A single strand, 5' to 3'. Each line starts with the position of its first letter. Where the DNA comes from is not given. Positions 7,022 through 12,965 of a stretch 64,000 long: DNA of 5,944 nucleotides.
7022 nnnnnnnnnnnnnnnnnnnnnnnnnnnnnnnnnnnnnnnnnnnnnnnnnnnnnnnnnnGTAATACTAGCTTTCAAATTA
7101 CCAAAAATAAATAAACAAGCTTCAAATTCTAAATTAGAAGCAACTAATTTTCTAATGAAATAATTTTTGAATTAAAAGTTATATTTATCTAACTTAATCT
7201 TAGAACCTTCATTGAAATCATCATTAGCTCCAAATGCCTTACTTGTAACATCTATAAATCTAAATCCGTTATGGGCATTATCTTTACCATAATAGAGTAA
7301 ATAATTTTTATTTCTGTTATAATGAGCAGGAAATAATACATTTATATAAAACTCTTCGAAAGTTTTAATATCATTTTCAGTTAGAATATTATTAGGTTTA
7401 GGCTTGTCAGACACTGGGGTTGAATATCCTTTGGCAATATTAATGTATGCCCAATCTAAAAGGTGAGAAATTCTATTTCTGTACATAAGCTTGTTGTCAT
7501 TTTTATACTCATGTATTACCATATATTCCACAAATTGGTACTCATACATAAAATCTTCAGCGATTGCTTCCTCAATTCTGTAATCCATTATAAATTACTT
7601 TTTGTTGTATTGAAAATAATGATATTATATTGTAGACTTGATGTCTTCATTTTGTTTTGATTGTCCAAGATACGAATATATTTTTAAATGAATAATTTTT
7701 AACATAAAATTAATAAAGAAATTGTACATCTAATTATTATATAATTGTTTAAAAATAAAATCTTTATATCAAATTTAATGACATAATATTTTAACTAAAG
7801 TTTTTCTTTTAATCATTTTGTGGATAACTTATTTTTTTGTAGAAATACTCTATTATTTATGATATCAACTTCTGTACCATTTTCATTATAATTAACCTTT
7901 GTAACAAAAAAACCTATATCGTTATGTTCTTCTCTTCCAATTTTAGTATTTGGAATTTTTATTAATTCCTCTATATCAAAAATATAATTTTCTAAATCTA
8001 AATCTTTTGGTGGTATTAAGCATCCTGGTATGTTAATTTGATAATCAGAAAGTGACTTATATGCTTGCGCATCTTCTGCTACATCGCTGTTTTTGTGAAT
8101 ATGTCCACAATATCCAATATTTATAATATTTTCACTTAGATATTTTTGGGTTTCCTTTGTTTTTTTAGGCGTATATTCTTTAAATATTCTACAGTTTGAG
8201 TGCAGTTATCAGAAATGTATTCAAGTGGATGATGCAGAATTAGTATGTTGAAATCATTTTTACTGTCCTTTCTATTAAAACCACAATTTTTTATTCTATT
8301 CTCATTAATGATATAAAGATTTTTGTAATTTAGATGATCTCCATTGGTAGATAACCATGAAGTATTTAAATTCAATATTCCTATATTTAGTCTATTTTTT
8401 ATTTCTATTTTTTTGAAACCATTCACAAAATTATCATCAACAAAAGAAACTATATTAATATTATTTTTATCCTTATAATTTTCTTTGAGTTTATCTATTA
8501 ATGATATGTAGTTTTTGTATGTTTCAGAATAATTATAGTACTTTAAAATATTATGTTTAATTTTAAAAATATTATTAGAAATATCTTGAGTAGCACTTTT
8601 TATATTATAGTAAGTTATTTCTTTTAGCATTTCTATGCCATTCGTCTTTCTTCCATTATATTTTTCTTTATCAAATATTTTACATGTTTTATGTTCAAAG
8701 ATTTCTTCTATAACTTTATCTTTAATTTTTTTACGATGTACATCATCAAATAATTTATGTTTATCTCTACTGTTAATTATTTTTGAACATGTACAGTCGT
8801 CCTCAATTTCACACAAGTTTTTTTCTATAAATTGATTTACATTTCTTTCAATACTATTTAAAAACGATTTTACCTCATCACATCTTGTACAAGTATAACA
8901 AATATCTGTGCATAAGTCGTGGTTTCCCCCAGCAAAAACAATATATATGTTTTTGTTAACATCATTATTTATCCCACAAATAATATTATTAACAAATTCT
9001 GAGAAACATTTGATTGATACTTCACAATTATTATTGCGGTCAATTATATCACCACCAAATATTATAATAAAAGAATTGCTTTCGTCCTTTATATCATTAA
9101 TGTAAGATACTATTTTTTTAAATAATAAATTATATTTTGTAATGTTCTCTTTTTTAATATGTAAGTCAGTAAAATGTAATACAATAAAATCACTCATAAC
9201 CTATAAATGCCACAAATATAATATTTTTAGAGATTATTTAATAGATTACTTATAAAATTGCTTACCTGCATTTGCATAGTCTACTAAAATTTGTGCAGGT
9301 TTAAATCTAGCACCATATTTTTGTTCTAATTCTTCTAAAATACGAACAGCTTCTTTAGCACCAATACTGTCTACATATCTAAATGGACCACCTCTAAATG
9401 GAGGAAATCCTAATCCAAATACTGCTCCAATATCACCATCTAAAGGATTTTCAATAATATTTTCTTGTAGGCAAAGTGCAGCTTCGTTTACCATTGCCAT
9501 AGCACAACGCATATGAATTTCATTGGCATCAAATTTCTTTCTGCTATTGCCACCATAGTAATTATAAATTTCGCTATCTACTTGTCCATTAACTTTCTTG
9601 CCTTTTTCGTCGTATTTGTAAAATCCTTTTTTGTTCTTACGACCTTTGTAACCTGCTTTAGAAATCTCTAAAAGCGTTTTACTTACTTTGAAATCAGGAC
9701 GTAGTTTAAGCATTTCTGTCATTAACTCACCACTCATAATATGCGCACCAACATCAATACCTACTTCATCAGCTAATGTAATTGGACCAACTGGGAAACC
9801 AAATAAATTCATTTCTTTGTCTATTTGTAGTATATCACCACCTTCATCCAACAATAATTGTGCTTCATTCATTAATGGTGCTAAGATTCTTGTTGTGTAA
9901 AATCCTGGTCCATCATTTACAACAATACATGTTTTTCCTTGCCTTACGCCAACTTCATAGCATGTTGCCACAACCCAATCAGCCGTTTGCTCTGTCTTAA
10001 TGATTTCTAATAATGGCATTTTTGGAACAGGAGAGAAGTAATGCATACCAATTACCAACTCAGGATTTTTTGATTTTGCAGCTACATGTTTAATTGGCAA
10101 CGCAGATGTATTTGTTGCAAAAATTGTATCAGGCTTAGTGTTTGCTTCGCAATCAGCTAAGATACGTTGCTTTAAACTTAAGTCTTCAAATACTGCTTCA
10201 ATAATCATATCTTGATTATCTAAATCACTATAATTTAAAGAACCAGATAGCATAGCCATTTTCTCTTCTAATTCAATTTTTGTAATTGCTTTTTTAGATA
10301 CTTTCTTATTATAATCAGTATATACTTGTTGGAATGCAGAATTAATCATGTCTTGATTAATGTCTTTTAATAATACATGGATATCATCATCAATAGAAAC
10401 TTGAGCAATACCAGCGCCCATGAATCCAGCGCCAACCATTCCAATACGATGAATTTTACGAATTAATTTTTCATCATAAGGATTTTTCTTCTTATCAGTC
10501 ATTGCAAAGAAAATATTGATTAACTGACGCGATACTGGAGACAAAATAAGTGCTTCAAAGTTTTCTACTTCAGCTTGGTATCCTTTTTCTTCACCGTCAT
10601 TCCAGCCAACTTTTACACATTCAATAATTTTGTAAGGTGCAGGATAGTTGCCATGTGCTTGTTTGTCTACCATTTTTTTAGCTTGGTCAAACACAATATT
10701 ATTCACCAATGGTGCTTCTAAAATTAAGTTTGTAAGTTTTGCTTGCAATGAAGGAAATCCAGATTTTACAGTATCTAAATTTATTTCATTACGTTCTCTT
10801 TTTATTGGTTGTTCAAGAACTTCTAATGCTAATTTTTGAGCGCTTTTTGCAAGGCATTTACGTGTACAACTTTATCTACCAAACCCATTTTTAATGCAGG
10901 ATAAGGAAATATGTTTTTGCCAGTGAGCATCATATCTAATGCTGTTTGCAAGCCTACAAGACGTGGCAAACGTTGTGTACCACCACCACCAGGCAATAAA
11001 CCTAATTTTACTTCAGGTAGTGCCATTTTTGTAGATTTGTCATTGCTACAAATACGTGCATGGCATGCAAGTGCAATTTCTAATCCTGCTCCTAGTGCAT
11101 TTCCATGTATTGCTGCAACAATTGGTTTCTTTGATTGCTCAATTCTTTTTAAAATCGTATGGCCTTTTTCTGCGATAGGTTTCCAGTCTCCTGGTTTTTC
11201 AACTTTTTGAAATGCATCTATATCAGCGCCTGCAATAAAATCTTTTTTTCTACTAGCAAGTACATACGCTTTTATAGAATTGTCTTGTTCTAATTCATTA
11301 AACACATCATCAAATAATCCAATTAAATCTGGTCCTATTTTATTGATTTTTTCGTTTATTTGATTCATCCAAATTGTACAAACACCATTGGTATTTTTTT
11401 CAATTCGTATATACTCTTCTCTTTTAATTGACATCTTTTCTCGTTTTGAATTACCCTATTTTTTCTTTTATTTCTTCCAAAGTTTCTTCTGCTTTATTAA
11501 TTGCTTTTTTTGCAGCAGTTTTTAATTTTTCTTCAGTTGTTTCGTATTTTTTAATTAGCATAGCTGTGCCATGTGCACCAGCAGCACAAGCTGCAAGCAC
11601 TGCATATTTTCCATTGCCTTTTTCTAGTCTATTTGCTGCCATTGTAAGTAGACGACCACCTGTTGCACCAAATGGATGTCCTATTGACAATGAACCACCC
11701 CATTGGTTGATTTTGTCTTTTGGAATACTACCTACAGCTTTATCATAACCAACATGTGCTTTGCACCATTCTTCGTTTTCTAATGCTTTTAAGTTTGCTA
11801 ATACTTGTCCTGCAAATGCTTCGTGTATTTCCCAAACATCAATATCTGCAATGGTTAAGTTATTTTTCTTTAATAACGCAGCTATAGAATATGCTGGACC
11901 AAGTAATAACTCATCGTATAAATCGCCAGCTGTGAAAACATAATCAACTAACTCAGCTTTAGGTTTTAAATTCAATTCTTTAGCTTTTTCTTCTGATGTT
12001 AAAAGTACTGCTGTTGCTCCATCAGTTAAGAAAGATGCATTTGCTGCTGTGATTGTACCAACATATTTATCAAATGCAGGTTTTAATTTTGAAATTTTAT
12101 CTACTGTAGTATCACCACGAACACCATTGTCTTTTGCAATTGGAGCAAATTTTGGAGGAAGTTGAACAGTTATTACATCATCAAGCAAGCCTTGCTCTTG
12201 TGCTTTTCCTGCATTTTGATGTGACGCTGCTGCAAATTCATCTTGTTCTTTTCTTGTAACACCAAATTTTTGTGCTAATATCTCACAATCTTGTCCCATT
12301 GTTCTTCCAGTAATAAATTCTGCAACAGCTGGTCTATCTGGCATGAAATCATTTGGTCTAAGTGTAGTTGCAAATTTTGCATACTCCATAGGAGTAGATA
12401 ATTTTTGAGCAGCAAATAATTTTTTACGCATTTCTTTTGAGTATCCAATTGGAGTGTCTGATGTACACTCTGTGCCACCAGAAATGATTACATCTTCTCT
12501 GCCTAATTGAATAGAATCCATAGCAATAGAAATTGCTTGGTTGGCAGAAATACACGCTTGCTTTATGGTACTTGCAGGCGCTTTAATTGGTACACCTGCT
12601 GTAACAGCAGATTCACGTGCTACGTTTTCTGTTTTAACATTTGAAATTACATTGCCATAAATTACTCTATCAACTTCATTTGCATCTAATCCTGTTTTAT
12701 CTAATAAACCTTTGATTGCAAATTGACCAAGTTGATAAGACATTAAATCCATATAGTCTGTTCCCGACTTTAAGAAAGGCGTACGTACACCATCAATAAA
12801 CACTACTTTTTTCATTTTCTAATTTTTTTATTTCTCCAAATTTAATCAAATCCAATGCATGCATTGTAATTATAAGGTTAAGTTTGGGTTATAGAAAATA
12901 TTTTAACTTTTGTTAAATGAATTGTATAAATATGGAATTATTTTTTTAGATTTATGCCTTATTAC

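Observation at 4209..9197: AT-rich three-gene cassette (metallophosphoesterase + 138-aa + 956-aa orphans) inserted between housekeeping genes: candidate undescribed defense-like system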

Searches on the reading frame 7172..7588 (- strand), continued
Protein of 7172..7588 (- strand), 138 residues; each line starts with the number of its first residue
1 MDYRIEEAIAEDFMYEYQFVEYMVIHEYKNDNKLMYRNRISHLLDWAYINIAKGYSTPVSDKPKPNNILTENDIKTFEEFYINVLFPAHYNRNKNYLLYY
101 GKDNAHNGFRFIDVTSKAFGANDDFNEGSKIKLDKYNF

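Call 112: search_dna_similar(query=window:7175-7588:-, collection=phages, mode=protein, max_evalue=1, max_rows=10)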
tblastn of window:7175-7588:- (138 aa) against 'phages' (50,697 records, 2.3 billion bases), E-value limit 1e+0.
No match.

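Call 120: find_related_loci(query=L004:1849-2265:+, collection=viral_contigs, flank=6000)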
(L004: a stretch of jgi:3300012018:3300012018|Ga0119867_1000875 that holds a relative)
Query L004:1849-2265:+ (139 aa) in viral_contigs; peptide patterns used: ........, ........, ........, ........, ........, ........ (x = any residue, [..] = any of these).
39 stretches matched a pattern, but none encodes a relative of the query by tblastn (E <= 1e-3).

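Call 121: find_related_loci(query=L004:4846-5796:+, collection=viral_contigs, flank=8000)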
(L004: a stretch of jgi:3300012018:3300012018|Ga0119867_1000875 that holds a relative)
Query L004:4846-5796:+ (317 aa) in viral_contigs; peptide patterns used: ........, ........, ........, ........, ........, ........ (x = any residue, [..] = any of these).
5 stretches matched a pattern, but none encodes a relative of the query by tblastn (E <= 1e-3).

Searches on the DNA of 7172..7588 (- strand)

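Call 39: search_dna_similar(query=L005:1-10998:+, collection=phages, mode=near, max_rows=10)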
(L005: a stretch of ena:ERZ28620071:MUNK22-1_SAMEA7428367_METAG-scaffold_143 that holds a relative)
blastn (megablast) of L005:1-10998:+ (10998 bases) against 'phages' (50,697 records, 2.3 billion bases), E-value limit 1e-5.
Records with a match: 1; places in all: 1; records where one place covers at least 80% of the query: 0.
Best place of each record, by identity: 60-80% 1.
By first word of the organism name: uncultured 1.
By host as written in the record: - 1.
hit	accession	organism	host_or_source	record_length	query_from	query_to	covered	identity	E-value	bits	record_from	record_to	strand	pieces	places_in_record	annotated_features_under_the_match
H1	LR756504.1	uncultured phage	metagenomic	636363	2170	2418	2%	76.0%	5e-26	128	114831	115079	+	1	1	record has no annotation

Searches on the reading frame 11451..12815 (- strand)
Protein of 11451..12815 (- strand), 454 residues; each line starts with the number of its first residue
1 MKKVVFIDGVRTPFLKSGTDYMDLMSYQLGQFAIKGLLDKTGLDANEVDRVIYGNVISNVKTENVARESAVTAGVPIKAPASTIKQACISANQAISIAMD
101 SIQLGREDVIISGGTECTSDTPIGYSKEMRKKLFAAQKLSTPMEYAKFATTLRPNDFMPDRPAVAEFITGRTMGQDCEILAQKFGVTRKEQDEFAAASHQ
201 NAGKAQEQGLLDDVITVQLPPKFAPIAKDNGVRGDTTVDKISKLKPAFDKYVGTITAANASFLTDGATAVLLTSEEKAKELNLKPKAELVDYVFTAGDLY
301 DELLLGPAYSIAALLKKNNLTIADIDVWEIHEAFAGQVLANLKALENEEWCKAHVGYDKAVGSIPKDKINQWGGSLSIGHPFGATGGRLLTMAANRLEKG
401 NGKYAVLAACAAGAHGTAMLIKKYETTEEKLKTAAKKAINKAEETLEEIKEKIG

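Call 85: find_encoding_contigs(protein=window:11451-12815:-, flank=9000, max_places=8)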
Protein window:11451-12815:- (454 aa): 11 contigs read that carry it; 7 places shown.
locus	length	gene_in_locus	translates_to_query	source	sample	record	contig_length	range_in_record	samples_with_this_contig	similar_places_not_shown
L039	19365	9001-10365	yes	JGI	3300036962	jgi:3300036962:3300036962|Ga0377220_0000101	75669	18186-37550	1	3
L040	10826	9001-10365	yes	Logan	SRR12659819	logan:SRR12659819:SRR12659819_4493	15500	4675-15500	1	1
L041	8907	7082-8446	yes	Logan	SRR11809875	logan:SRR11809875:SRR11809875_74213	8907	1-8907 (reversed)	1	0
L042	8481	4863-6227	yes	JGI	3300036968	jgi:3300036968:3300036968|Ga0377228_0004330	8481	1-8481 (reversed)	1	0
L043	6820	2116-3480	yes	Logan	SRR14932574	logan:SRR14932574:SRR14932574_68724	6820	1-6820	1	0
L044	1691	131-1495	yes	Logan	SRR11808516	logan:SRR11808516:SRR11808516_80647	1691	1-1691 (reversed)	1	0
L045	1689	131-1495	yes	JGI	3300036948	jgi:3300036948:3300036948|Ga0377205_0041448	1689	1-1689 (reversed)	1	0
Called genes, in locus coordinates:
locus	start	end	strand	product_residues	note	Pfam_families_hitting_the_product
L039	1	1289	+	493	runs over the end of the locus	PF05572:Peptidase_M43, PF18962:Por_Secre_tail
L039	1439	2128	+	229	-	PF00753:Lactamase_B, PF13483:Lactamase_B_3, PF12706:Lactamase_B_2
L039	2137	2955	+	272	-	PF00142:Fer4_NifH (weak), PF01656:CbiA, PF02374:ArsA_ATPase (weak), PF06564:CBP_BcsQ, PF09140:MipZ (faint), PF10609:ParA (weak), PF13614:AAA_31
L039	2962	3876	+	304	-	PF02195:ParB_N, PF17762:HTH_ParB, PF23552:ParB_C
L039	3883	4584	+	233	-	PF18935:DUF5683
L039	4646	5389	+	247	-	PF01113:DapB_N, PF05173:DapB_C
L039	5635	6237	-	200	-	PF01810:LysE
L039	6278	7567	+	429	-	PF01946:Thi4, PF00890:FAD_binding_2 (weak), PF01266:DAO (faint), PF03486:HI0933_like, PF07992:Pyr_redox_2 (faint), PF13738:Pyr_redox_3 (faint), PF22780:HI0933_like_1st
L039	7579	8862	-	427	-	PF04286:DUF445 (weak)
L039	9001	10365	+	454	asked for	PF00108:Thiolase_N, PF00109:ketoacyl-synt (faint), PF02803:Thiolase_C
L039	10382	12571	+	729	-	PF00378:ECH_1, PF16113:ECH_2, PF02737:3HCDH_N, PF00725:3HCDH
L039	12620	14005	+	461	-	PF00149:Metallophos (weak)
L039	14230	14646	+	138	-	-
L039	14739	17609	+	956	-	-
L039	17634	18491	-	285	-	PF05661:DUF808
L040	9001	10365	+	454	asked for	PF00108:Thiolase_N, PF00109:ketoacyl-synt (faint), PF02803:Thiolase_C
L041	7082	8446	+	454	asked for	PF00108:Thiolase_N, PF00109:ketoacyl-synt (faint), PF02803:Thiolase_C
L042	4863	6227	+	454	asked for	PF00108:Thiolase_N, PF00109:ketoacyl-synt (faint), PF02803:Thiolase_C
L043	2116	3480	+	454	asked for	PF00108:Thiolase_N, PF00109:ketoacyl-synt (faint), PF02803:Thiolase_C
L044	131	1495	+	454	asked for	PF00108:Thiolase_N, PF00109:ketoacyl-synt (faint), PF02803:Thiolase_C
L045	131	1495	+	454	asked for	PF00108:Thiolase_N, PF00109:ketoacyl-synt (faint), PF02803:Thiolase_C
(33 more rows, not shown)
